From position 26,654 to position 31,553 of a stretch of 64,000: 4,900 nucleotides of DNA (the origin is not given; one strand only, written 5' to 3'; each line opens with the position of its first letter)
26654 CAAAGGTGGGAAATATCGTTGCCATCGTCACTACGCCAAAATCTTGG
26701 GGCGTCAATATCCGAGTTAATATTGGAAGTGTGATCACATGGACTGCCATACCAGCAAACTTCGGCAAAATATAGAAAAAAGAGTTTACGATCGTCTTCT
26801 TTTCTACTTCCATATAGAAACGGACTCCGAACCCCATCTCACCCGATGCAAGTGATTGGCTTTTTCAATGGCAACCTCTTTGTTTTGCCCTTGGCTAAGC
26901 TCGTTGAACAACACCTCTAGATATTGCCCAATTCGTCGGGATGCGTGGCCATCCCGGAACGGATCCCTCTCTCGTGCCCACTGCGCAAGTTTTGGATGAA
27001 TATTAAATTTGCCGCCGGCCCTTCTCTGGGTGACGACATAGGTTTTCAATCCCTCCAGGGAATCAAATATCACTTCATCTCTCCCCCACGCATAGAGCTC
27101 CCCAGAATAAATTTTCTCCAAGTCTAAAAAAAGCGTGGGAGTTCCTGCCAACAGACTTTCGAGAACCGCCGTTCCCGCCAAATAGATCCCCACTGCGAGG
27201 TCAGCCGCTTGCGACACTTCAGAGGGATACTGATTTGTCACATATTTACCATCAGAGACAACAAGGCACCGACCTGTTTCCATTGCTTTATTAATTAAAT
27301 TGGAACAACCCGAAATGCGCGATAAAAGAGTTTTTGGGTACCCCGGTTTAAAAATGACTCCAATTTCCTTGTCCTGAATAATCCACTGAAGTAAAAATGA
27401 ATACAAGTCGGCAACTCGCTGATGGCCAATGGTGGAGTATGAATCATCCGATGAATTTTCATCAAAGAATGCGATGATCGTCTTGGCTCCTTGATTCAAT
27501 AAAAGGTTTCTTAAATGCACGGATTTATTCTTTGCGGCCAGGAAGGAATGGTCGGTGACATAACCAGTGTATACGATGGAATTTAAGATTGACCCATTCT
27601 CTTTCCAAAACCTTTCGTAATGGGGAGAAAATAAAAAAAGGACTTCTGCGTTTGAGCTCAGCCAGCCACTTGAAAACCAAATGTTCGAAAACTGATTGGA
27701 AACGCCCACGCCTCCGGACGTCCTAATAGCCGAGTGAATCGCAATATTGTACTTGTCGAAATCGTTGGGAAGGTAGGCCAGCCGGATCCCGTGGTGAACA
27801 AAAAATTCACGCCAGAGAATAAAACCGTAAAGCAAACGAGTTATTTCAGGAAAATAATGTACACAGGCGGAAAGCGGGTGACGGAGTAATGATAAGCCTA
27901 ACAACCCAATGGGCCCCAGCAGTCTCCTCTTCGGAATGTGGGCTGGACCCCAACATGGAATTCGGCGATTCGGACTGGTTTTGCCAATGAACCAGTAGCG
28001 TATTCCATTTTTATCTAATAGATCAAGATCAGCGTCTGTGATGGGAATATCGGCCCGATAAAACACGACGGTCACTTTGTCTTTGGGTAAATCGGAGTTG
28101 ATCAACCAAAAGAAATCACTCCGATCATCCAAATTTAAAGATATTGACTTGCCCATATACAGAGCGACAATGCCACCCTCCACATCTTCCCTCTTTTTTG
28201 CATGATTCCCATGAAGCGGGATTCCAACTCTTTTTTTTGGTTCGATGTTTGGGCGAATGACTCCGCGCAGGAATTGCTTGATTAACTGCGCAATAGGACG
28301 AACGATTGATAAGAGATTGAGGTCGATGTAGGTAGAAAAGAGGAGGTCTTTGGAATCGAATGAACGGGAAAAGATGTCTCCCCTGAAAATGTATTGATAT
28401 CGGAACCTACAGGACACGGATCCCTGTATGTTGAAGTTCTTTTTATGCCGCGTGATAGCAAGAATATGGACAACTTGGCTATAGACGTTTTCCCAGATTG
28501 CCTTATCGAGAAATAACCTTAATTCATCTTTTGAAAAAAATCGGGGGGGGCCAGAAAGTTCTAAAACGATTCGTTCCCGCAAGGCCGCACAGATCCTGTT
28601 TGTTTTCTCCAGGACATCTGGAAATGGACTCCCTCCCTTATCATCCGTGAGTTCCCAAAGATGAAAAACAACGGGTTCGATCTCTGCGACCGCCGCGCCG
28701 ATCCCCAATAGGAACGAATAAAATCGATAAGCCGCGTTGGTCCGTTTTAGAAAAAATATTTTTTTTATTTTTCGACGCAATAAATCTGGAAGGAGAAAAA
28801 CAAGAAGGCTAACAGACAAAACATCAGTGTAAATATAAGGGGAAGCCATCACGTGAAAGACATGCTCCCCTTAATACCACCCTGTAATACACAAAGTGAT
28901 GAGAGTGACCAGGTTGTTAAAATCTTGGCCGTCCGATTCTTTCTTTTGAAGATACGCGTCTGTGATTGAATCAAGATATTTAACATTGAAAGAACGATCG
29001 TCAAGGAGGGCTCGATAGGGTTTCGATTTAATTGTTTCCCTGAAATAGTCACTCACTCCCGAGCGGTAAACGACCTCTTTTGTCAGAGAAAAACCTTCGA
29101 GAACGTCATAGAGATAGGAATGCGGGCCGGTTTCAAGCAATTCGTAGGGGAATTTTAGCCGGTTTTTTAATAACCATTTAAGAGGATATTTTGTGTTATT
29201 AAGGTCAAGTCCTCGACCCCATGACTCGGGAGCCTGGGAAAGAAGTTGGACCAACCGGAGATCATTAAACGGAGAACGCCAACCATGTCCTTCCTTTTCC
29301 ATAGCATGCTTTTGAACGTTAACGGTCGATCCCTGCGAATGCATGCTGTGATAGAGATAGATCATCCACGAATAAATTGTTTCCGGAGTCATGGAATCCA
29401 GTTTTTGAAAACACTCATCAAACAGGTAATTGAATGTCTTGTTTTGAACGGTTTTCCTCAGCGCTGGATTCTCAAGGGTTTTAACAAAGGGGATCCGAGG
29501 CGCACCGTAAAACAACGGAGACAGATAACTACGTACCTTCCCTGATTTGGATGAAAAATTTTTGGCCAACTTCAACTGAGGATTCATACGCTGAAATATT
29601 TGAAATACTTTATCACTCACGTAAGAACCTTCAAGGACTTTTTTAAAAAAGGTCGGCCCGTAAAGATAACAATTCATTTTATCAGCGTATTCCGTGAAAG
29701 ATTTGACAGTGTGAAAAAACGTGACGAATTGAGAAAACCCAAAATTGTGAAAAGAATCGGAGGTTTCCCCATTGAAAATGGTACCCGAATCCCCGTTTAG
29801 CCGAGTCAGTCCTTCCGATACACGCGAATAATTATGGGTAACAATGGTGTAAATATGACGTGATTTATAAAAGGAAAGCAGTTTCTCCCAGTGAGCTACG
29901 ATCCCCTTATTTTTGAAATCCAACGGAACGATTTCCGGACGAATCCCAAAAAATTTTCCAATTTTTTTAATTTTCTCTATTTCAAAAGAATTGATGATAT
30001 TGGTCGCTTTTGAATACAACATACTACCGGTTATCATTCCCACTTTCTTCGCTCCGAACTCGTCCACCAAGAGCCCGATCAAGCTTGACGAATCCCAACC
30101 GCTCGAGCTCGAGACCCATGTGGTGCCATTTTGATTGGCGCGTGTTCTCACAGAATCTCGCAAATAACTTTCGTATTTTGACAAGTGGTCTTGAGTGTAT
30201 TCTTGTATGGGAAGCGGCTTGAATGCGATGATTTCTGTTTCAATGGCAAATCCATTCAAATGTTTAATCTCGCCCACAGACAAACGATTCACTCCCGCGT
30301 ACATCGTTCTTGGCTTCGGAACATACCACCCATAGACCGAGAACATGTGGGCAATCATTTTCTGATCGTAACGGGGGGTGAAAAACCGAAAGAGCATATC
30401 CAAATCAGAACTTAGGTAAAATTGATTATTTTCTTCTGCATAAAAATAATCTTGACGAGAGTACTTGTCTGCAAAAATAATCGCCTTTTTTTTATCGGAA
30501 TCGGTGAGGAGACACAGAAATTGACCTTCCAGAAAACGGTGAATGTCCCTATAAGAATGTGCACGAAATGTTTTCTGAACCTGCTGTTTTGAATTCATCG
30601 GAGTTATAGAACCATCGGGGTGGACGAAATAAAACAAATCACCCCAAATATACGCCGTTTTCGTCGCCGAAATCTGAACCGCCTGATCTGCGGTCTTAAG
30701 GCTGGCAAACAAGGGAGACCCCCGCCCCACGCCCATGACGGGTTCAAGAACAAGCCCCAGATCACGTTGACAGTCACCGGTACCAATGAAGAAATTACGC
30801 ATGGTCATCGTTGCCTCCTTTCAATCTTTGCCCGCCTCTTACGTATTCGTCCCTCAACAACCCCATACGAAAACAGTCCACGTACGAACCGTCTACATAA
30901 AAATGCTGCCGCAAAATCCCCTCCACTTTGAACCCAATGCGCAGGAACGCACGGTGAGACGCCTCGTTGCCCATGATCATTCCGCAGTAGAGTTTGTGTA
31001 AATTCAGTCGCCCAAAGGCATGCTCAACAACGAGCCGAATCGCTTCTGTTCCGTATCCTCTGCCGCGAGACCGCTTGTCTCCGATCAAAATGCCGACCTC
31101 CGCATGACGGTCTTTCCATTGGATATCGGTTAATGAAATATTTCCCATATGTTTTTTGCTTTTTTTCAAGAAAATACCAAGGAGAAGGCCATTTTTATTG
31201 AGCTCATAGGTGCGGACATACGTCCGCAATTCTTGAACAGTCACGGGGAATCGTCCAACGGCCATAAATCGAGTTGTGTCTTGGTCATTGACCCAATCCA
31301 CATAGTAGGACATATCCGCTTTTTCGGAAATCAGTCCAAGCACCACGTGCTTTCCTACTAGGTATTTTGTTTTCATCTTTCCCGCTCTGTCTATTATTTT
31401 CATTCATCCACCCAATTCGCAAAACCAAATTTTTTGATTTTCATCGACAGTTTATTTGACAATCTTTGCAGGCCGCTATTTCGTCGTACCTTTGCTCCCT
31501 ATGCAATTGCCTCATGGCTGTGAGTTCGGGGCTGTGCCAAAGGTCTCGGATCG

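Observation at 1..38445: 38-kb single-strand glycan island with three nonulosonic-acid synthase paralogues and four radical-SAM enzymes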

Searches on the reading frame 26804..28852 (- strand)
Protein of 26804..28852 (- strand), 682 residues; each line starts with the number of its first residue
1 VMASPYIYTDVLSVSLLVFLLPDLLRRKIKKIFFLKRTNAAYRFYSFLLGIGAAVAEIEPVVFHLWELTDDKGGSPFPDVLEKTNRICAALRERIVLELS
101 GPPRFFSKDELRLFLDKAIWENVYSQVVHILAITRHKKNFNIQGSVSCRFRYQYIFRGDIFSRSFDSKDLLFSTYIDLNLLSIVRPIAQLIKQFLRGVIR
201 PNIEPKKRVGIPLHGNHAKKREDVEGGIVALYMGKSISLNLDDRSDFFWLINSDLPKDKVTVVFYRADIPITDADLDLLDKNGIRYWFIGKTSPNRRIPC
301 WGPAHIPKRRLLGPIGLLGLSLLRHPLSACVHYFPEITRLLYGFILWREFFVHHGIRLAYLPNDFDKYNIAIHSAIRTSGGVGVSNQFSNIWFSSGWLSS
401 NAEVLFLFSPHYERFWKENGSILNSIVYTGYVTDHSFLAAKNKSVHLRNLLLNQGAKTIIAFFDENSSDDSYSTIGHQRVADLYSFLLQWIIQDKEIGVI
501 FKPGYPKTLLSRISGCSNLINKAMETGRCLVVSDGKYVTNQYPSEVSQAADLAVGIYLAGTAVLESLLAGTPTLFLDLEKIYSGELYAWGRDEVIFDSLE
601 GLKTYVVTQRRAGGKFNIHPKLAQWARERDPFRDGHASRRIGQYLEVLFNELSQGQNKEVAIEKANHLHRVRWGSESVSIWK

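Call 7: search_protein_families(library=pfam, proteins=[window:26804-28852:-], max_evalue=0.001)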
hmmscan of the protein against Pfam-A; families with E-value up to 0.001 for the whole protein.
window:26804-28852:- (682 aa): 0 families

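Call 11: search_protein_families(library=ncbifam, proteins=[window:26804-28852:-], max_evalue=0.001)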
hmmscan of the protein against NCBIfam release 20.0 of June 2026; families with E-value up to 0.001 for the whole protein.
window:26804-28852:- (682 aa): 0 families

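Call 52: search_solved_structures(query=window:26804-28852:-, max_evalue=1)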
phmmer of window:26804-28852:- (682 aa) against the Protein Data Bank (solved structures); distinct sequences matched with E-value up to 1: 1.
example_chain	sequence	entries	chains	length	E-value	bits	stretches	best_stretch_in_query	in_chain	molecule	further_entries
9kuj_A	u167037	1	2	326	0.5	11.9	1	220-289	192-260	Quinone oxidoreductase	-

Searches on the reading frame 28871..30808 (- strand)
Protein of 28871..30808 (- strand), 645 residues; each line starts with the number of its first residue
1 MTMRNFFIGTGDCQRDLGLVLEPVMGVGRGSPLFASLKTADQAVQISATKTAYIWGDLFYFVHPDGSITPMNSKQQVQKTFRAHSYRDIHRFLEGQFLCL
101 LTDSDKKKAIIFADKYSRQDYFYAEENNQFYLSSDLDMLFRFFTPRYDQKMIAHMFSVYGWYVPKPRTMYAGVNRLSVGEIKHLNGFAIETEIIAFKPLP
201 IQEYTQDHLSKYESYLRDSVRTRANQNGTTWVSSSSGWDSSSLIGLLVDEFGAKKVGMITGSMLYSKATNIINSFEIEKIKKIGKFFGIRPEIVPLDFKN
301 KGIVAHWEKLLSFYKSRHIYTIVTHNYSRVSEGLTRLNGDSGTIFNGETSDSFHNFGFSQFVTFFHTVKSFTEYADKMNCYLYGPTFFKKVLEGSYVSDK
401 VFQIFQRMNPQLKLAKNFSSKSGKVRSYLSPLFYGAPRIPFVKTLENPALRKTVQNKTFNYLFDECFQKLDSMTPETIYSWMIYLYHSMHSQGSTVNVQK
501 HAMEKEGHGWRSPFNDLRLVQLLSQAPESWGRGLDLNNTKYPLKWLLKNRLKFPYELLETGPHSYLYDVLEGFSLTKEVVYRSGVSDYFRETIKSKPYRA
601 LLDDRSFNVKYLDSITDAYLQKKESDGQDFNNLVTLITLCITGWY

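Call 7: search_protein_families(library=pfam, proteins=[window:28871-30808:-], max_evalue=0.001)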
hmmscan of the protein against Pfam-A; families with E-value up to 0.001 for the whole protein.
window:28871-30808:- (645 aa): 0 families

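Call 11: search_protein_families(library=ncbifam, proteins=[window:28871-30808:-], max_evalue=0.001)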
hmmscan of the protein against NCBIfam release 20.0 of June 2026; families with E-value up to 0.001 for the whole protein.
window:28871-30808:- (645 aa): 3 families
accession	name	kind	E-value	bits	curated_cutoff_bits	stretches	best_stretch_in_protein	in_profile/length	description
TIGR01536.1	asn_synth_AEB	equivalog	1.4e-11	44.1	267.1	1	83-549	111-503/517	asparagine synthase (glutamine-hydrolyzing)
TIGR03108.1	eps_aminotran_1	hypoth_equivalog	1.9e-10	40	816.9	1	88-249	115-280/628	XrtA/PEP-CTERM system amidotransferase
TIGR03104.1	trio_amidotrans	equivalog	5.2e-08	31.6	570.1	1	77-249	104-282/589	N-acetylglutaminylglutamine amidotransferase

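Call 30: search_solved_structures(query=window:28871-30808:-, max_evalue=1)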
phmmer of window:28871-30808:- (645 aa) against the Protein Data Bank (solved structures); distinct sequences matched with E-value up to 1: 2.
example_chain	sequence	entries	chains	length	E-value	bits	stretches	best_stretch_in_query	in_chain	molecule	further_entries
8x6f_G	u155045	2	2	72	0.089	14.5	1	577-631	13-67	DNA-directed RNA polymerase subunit epsilon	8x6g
9y6s_6o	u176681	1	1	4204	0.74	11.5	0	113-179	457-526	Putative dynein heavy chain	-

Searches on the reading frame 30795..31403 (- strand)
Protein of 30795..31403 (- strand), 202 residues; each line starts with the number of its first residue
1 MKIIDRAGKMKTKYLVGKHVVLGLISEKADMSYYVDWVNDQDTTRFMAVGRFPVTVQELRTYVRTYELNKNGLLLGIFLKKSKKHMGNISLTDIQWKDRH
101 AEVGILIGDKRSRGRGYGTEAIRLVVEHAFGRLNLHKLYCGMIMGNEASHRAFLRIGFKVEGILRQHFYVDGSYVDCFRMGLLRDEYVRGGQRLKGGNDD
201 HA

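Call 7: search_protein_families(library=pfam, proteins=[window:30795-31403:-], max_evalue=0.001)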
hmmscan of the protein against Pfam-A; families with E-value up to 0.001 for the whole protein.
window:30795-31403:- (202 aa): 4 families
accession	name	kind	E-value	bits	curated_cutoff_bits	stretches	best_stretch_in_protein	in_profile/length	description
PF13302.13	Acetyltransf_3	-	1.1e-22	81.6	25.4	1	28-159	9-138/138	Acetyltransferase (GNAT) domain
PF13420.13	Acetyltransf_4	-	1.7e-13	51.3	24.3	1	27-176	5-152/155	Acetyltransferase (GNAT) domain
PF00583.31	Acetyltransf_1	-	2.7e-10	41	20.7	1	67-158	28-116/116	Acetyltransferase (GNAT) family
PF13523.12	Acetyltransf_8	-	1.8e-06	28.1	27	1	95-162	74-141/145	Acetyltransferase (GNAT) domain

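Call 11: search_protein_families(library=ncbifam, proteins=[window:30795-31403:-], max_evalue=0.001)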
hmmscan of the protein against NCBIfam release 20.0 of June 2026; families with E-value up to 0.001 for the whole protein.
window:30795-31403:- (202 aa): 9 families
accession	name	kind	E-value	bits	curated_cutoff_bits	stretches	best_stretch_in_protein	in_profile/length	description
NF011709.0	PRK15130.1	equivalog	2.5e-18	66.5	218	1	81-189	64-171/186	spermidine N1-acetyltransferase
TIGR03585.1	PseH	equivalog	2e-12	47.5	93.1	1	36-180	16-155/156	UDP-4-amino-4,6-dideoxy-N-acetyl-beta-L-altrosamine N-acetyltransferase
NF040503.1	resist_ArsN1a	equivalog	3.3e-08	33.4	170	1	102-180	79-155/159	arsinothricin resistance N-acetyltransferase ArsN1 family A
NF007539.0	PRK10151.1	equivalog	6e-08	32.5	184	1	79-177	72-169/179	50S ribosomal protein L7/L12-serine acetyltransferase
NF000225.3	AAC_6p_Strep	exception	1.6e-07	31.4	250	1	98-187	65-155/156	aminoglycoside 6'-N-acetyltransferase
NF008212.0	PRK10975.1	equivalog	0.00016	21.6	219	1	78-162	143-224/232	dTDP-4-amino-4,6-dideoxy-D-galactose acyltransferase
NF000485.1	TlmB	exception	0.00016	21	625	1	110-169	93-152/292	bleomycin family antibiotic N-acetyltransferase TlmB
NF007527.0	PRK10140.1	equivalog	0.00024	21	236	1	96-181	75-159/162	N-acetyltransferase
NF008072.0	PRK10809.1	equivalog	0.00047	19.9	190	1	103-188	107-191/194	ribosomal protein S5-alanine N-acetyltransferase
